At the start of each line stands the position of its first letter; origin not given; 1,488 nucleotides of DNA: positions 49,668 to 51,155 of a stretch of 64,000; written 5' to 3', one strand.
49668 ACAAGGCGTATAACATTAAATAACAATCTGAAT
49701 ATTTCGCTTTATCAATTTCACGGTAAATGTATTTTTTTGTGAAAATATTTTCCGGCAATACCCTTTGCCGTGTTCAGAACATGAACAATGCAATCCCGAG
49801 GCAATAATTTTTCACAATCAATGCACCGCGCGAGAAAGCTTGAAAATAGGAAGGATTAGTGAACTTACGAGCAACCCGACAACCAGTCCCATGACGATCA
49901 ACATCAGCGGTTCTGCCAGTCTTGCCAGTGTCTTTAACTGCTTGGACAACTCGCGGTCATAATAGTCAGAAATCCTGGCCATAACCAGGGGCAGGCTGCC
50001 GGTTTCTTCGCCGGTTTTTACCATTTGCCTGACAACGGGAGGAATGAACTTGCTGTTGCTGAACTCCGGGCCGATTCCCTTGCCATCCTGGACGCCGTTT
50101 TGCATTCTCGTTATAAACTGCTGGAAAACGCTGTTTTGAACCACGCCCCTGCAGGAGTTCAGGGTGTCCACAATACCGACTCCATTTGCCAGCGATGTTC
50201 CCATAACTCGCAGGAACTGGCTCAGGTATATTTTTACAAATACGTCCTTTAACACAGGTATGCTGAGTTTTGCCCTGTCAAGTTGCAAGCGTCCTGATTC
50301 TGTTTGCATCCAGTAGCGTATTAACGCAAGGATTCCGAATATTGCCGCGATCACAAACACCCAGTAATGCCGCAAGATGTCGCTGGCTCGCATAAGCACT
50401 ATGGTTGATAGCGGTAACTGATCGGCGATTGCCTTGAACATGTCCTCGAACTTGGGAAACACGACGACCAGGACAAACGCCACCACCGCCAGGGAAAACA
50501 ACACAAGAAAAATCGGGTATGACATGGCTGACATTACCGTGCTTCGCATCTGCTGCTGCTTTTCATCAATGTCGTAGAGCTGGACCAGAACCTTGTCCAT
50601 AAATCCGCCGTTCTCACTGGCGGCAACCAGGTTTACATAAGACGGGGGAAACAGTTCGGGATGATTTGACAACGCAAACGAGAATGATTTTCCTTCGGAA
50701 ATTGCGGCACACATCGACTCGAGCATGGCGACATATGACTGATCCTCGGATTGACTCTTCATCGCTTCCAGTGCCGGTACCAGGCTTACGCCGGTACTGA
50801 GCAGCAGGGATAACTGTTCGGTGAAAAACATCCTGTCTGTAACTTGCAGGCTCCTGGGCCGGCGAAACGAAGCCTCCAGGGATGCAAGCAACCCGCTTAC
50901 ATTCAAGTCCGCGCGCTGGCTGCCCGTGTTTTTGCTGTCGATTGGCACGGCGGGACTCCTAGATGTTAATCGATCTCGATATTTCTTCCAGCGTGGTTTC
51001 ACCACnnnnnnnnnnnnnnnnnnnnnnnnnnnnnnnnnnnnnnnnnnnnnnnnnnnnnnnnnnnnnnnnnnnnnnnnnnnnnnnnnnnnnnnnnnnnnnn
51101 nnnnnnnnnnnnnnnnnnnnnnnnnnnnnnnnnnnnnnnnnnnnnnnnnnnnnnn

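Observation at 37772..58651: Non-canonical type II secretion / type IV filament hybrid locus with built-in c-di-GMP circuitry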

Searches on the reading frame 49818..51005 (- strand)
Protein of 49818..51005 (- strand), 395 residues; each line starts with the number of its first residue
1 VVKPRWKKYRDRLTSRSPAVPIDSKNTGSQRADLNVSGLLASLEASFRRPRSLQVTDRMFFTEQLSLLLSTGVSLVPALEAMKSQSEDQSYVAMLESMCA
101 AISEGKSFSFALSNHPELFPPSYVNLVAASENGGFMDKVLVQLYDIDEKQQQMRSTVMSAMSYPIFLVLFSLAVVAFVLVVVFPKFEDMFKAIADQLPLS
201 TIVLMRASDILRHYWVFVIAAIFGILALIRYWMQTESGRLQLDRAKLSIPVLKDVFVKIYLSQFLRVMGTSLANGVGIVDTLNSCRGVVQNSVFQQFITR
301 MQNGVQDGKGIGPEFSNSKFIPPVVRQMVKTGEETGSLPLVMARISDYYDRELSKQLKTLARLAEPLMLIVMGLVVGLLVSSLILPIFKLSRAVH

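Call 3: search_protein_families(library=pfam, proteins=[window:49818-51005:-], max_evalue=0.01)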
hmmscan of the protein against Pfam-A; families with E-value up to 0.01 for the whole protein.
window:49818-51005:- (395 aa): 1 family
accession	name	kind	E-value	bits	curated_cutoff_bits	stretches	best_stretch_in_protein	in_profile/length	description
PF00482.28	T2SSF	-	8.4e-53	178.1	25.2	2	264-386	1-125/125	Type II secretion system (T2SS), protein F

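Call 5: search_protein_families(library=ncbifam, proteins=[window:49818-51005:-], max_evalue=0.01)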
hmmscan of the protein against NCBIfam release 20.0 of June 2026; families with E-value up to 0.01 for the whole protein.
window:49818-51005:- (395 aa): 7 families
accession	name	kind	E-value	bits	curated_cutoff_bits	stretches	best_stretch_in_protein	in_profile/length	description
TIGR02120.1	GspF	equivalog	3.3e-88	296.6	424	1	48-393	55-400/401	type II secretion system inner membrane protein GspF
NF052607.1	T4PiliAsmPilCThrm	equivalog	7.3e-76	255.8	700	1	38-390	48-400/406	type IV pilus assembly protein PilC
NF007861.0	PRK10573.1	equivalog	1.6e-69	234.9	401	1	51-394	54-398/401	protein transport protein HofC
NF052606.1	T4PiliAsmPilCMyx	equivalog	6.1e-69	232.9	700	1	54-395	78-419/419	type IV pilus assembly protein PilC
NF047826.1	T3SSXpsF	equivalog_domain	2.9e-50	171.3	650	1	42-394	53-404/405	type II secretion system protein XpsF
NF041012.2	T4P_ComGB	equivalog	8e-36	124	240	1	59-390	4-330/332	competence type IV pilus assembly protein ComGB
NF045751.1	MPN385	equivalog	0.0096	16.6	120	0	328-390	37-99/105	MPN385 family protein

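Call 51: search_solved_structures(query=window:49818-51005:-, max_evalue=0.001)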
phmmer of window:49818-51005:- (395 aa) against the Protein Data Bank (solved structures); distinct sequences matched with E-value up to 0.001: 5.
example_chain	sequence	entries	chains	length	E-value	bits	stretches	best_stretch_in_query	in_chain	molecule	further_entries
3jc8_Ca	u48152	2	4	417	6.9e-58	199.8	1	55-394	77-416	Type 4 fimbrial assembly protein PilC | PilC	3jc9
2vmb_A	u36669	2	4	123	3.2e-14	56.2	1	48-161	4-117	GENERAL SECRETION PATHWAY PROTEIN F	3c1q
2vma_A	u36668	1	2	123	3.3e-14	56.1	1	48-161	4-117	GENERAL SECRETION PATHWAY PROTEIN F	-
5nbg_A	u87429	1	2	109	9.5e-14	54.6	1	55-159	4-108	General secretion pathway protein F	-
2whn_A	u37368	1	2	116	2.2e-12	50.1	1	55-160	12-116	PILUS ASSEMBLY PROTEIN PILC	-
